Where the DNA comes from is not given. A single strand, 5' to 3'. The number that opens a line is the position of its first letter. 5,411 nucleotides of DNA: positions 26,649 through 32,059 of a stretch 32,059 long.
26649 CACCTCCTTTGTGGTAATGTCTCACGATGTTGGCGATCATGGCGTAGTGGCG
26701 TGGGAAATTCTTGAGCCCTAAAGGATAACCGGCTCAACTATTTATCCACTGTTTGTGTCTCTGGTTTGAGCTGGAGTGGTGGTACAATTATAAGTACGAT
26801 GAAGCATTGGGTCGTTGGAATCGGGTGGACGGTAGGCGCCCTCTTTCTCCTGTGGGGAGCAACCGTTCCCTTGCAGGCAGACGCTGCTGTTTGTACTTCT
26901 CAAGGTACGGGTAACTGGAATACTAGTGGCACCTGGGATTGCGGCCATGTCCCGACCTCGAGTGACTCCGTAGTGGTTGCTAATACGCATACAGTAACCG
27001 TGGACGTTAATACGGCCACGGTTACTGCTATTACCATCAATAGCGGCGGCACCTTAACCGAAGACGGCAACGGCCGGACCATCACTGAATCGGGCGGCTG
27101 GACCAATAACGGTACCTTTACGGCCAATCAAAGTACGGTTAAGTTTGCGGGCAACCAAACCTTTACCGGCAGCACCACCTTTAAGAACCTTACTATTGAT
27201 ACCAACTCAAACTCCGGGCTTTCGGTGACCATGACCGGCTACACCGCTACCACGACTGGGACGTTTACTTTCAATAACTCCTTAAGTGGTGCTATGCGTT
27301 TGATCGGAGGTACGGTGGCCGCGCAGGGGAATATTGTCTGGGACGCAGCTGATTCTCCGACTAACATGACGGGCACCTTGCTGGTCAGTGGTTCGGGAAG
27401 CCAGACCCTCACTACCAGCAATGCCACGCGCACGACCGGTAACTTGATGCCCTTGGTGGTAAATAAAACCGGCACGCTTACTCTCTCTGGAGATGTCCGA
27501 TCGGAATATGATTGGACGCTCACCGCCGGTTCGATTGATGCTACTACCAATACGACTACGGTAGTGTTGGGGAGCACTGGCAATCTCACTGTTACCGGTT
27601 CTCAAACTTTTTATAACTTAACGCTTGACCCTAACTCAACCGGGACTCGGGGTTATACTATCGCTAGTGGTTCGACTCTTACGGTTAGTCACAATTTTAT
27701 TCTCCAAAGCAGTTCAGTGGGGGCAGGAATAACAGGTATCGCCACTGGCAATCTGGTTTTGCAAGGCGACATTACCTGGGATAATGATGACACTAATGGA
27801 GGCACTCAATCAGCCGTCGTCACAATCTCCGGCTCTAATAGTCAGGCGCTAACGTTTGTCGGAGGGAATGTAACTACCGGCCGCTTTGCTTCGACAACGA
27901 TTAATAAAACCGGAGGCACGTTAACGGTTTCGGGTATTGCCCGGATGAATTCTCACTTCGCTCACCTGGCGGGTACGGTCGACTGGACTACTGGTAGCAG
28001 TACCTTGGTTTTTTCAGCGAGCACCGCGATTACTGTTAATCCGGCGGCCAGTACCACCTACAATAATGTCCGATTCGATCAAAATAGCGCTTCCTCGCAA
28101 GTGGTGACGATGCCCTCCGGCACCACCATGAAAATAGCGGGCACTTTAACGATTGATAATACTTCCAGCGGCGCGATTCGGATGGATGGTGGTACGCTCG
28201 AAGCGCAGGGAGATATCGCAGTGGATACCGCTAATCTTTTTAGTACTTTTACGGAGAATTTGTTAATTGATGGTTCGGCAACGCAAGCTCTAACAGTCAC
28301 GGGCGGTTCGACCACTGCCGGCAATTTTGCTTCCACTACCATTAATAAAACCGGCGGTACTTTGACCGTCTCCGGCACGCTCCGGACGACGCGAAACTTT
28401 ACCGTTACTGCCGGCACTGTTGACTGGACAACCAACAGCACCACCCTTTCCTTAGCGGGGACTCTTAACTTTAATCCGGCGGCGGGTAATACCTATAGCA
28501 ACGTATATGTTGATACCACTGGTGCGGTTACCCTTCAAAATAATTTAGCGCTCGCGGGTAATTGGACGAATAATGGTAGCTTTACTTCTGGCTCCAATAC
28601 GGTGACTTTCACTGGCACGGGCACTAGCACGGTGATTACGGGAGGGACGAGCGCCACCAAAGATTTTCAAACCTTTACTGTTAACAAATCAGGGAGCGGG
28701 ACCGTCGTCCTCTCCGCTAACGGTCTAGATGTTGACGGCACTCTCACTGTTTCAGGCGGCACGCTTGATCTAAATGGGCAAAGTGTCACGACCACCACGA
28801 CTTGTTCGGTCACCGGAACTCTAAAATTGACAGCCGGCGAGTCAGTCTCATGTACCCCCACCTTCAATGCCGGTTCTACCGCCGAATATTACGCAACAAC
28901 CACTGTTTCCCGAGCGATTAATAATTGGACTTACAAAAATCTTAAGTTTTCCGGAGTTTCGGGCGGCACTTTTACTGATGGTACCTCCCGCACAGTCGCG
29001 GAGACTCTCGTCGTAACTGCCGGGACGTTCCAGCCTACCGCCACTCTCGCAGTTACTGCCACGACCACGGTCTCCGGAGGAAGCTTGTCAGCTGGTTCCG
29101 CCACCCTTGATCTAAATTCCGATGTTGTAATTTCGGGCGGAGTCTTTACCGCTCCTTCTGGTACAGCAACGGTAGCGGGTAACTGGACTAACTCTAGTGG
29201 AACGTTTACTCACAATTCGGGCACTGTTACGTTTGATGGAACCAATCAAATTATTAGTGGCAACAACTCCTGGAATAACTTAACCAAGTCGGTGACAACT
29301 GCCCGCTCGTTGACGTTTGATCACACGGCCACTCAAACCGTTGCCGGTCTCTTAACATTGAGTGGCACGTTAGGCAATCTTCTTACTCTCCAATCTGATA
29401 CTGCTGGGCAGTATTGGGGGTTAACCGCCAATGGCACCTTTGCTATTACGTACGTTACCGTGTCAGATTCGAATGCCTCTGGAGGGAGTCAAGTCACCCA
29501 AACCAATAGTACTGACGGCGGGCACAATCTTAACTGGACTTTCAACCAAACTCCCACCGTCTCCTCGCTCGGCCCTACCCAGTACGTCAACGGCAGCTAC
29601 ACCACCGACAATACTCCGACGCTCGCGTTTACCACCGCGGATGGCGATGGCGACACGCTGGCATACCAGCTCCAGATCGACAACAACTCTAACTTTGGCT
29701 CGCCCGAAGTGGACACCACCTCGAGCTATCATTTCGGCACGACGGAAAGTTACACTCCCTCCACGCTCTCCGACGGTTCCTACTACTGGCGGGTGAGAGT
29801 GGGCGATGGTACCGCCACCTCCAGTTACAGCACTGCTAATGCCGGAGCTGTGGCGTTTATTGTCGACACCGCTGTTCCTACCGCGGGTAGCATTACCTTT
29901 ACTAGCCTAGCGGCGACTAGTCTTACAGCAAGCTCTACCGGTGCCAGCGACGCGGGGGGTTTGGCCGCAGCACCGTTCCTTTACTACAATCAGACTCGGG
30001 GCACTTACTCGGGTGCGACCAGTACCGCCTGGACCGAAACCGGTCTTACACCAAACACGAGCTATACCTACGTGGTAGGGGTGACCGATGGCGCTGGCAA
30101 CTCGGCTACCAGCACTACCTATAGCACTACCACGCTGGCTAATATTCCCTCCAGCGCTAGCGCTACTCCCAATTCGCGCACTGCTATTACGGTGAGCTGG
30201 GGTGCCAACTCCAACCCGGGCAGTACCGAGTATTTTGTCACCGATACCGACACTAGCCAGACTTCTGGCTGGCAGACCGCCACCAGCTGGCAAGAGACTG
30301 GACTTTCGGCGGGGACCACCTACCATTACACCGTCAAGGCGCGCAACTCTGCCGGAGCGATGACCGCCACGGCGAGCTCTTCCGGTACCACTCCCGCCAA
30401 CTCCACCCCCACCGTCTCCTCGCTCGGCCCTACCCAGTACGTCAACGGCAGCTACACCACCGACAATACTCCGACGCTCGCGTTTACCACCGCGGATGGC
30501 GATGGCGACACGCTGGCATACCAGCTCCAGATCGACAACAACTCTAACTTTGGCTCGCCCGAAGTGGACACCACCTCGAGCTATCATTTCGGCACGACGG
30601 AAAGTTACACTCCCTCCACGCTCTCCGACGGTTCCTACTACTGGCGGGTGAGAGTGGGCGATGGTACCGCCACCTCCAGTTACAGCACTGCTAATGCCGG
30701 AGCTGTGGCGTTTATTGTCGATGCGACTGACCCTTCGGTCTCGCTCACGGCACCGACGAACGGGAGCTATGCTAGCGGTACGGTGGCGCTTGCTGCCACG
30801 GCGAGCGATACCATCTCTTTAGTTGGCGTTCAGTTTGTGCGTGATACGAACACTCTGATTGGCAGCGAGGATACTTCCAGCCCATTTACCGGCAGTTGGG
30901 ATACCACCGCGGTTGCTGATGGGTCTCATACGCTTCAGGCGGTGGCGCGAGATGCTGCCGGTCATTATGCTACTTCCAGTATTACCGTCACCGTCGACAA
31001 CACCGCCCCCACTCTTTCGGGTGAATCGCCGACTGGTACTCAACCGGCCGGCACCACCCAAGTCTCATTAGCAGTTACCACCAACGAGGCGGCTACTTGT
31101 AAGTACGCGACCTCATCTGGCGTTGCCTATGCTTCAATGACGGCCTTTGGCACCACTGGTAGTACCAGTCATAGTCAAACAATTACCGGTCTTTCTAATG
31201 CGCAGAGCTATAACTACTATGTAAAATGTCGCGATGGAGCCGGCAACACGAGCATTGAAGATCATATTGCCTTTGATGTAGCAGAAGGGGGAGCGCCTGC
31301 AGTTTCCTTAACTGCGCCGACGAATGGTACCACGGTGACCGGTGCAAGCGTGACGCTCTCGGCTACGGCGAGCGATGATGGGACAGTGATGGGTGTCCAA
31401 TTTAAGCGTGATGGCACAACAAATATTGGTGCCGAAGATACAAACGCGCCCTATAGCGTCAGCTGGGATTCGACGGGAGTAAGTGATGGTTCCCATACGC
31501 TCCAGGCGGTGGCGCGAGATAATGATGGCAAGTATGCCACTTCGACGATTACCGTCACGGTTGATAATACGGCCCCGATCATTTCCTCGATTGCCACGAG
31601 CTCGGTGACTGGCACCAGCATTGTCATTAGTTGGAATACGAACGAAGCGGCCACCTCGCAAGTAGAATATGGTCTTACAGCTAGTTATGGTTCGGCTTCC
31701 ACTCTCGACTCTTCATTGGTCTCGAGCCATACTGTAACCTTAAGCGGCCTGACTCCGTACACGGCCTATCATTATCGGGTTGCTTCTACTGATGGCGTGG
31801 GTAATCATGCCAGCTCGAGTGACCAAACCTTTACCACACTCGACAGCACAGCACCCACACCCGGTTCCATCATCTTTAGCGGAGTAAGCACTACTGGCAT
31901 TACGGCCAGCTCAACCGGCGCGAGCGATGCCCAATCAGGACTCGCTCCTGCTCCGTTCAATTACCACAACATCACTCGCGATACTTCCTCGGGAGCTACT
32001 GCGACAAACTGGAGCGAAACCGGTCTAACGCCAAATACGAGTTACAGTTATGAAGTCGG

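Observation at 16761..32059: A 15-kb locus of wall-anchored, glycan-active and adhesin-like giant proteins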

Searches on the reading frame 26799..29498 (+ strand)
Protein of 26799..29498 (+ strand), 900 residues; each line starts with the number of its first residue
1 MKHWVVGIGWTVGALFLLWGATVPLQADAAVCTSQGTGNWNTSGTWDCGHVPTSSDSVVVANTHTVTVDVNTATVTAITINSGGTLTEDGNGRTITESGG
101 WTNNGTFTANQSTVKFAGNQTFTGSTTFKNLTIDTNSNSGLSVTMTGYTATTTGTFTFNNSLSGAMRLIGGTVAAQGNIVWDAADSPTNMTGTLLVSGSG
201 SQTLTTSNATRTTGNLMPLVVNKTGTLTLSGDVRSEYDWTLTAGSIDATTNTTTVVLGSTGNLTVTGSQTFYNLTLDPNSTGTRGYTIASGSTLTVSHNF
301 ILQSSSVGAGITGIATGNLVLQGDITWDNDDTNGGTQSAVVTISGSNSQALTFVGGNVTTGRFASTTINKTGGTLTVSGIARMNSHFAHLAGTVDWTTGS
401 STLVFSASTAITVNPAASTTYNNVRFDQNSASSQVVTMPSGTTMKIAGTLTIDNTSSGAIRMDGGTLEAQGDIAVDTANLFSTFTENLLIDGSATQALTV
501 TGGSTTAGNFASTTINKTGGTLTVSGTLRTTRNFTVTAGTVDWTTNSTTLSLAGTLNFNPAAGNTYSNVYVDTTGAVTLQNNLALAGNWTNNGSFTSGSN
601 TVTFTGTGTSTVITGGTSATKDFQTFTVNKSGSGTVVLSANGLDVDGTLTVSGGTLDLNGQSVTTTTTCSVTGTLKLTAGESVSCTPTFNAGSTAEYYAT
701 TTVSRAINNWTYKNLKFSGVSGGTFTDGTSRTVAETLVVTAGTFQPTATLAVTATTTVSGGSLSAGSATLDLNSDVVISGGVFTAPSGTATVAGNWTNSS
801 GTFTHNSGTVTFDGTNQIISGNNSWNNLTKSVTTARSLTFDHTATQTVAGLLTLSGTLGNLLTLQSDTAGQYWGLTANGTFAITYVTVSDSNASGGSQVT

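Call 30: search_protein_families(library=pfam, proteins=[window:26799-29498:+], max_evalue=1)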
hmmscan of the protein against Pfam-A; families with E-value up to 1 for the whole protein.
window:26799-29498:+ (900 aa): 1 family
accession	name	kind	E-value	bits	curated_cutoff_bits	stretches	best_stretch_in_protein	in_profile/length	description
PF10162.14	G8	-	1.3e-06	28.7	22.9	1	45-119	1-76/124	G8 domain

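Call 66: search_solved_structures(query=window:26799-29498:+, max_evalue=10)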
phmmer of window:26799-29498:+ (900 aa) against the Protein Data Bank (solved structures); distinct sequences matched with E-value up to 10: 2.
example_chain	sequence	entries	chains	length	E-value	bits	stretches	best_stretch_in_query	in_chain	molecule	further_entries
8h1r_A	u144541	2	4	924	0.47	11.9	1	19-102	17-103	LPS-assembly protein LptD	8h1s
4zeo_H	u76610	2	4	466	2.1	9.8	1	767-853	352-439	Translation initiation factor eif-2b-like protein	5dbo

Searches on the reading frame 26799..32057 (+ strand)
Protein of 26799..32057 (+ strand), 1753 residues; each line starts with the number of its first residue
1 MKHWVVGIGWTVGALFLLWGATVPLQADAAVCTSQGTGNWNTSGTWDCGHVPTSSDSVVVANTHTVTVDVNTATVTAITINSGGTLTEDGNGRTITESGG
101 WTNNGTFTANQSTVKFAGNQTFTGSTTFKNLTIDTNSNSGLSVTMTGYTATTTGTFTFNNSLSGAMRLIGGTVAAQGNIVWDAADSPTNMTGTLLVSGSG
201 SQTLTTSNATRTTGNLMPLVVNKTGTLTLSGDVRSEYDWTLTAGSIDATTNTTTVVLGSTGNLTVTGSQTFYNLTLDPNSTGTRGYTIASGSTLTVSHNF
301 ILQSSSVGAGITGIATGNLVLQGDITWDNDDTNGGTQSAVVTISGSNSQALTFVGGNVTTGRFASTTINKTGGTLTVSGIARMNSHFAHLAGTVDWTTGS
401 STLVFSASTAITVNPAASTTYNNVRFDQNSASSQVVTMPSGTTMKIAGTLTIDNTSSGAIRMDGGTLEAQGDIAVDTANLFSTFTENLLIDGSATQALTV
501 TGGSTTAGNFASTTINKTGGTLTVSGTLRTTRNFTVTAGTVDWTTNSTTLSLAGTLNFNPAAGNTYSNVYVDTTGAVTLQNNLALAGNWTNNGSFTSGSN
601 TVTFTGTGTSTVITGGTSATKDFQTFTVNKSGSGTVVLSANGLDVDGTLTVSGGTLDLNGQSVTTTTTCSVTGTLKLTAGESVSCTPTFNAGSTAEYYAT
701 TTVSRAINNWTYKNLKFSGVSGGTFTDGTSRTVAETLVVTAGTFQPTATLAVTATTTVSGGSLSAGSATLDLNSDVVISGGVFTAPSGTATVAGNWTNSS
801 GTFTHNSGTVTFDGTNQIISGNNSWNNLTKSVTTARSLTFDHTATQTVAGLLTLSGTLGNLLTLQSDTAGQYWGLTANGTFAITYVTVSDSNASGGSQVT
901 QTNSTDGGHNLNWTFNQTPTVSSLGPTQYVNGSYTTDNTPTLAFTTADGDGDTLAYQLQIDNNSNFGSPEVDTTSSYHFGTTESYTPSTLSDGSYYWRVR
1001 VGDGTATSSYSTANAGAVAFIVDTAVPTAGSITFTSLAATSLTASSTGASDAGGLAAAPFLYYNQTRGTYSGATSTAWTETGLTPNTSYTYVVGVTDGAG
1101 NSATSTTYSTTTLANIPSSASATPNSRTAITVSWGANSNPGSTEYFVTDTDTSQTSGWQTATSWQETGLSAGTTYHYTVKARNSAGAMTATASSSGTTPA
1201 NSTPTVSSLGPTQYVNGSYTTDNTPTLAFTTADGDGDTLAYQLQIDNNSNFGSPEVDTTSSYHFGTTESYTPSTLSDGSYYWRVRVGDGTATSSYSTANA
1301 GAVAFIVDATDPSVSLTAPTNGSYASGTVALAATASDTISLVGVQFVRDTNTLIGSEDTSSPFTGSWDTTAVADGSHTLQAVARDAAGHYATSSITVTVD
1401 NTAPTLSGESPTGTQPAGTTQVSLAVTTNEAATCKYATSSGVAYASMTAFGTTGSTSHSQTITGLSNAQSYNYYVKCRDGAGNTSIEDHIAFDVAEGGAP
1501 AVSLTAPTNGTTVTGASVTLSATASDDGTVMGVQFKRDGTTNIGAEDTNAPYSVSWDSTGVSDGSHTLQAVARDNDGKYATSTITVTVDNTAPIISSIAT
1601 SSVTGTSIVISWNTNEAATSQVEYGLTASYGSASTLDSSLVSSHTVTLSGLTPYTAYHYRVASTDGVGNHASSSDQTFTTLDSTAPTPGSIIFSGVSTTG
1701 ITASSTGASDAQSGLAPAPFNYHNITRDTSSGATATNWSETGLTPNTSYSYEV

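Call 5: search_protein_families(library=pfam, proteins=[window:26799-32057:+], max_evalue=0.01)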
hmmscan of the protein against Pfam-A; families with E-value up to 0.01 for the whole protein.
window:26799-32057:+ (1753 aa): 10 families
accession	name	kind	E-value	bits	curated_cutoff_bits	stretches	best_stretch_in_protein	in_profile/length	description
PF17957.7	Big_7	-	1.4e-31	109.4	24.1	2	1500-1570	1-70/70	Bacterial Ig domain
PF00041.27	fn3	-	6.8e-14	52.3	25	2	1600-1677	8-81/84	Fibronectin type III domain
PF25788.1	Ig_Rha78A_N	-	7.4e-11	42.7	27.4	0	934-1011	14-94/105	Rha78A-like, N-terminal immunoglobulin domain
PF16656.11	Pur_ac_phosph_N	-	7.7e-10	39.6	30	1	1601-1680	9-93/93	Purple acid Phosphatase, N-terminal domain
PF19077.6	Big_13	-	2.5e-08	34.8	27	4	1331-1401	33-102/102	Bacterial Ig-like domain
PF10162.14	G8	-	2.8e-05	24.5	22.9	1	45-119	1-76/124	G8 domain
PF14347.11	DUF4399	-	7.6e-05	23.5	28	0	956-1008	23-76/91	Domain of unknown function (DUF4399)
PF22820.2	TcaA_3rd_4th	-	0.00011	22.5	27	0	1562-1589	38-64/73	TcaA protein 3rd/4th domain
PF16655.11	PhoD_N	-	0.00076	20.4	30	0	1126-1185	23-82/90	PhoD-like phosphatase, N-terminal domain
PF25059.1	FN3_DSCAM-DSCAML_C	-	0.0063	17.3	39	0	1159-1198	42-81/89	DSCAM/DSCAML C-terminal Fn3-like domain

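Call 31: search_protein_families(library=ncbifam, proteins=[window:26799-32057:+], max_evalue=0.01)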
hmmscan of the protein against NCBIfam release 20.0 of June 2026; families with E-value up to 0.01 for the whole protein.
window:26799-32057:+ (1753 aa): 1 family
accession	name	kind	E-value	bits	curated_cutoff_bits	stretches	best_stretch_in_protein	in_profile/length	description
NF041611.1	exoglucan_CbhB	equivalog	3.4e-09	35.3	1950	4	1009-1228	688-913/997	exoglucanase CbhB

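Call 32: search_protein_families(library=phrogs, proteins=[window:26799-32057:+], max_evalue=0.001)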
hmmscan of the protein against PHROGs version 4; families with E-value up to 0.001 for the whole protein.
window:26799-32057:+ (1753 aa): 0 families

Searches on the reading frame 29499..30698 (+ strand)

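Call 30: search_protein_families(library=pfam, proteins=[window:29499-30698:+], max_evalue=1)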
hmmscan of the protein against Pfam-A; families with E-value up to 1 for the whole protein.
window:29499-30698:+ (400 aa): 9 families
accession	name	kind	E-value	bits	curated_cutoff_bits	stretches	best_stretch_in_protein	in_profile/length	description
PF25788.1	Ig_Rha78A_N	-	6.6e-12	46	27.4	4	31-111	11-94/105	Rha78A-like, N-terminal immunoglobulin domain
PF19077.6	Big_13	-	2.8e-11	44.3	27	3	33-124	22-102/102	Bacterial Ig-like domain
PF00041.27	fn3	-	5.2e-08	33.4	25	2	217-292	3-79/84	Fibronectin type III domain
PF14347.11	DUF4399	-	0.00032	21.4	28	0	56-108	23-76/91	Domain of unknown function (DUF4399)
PF16655.11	PhoD_N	-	0.0085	17.1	30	1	225-285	22-82/90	PhoD-like phosphatase, N-terminal domain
PF16656.11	Pur_ac_phosph_N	-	0.011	16.7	30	1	170-212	55-93/93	Purple acid Phosphatase, N-terminal domain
PF02975.19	Me-amine-dh_L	-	0.039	14.8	25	0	173-225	37-89/113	Methylamine dehydrogenase, L chain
PF25059.1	FN3_DSCAM-DSCAML_C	-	0.053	14.3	39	1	258-298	41-81/89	DSCAM/DSCAML C-terminal Fn3-like domain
PF20172.3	DUF6538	-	0.38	10.9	27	0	91-101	5-15/60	Domain of unknown function (DUF6538)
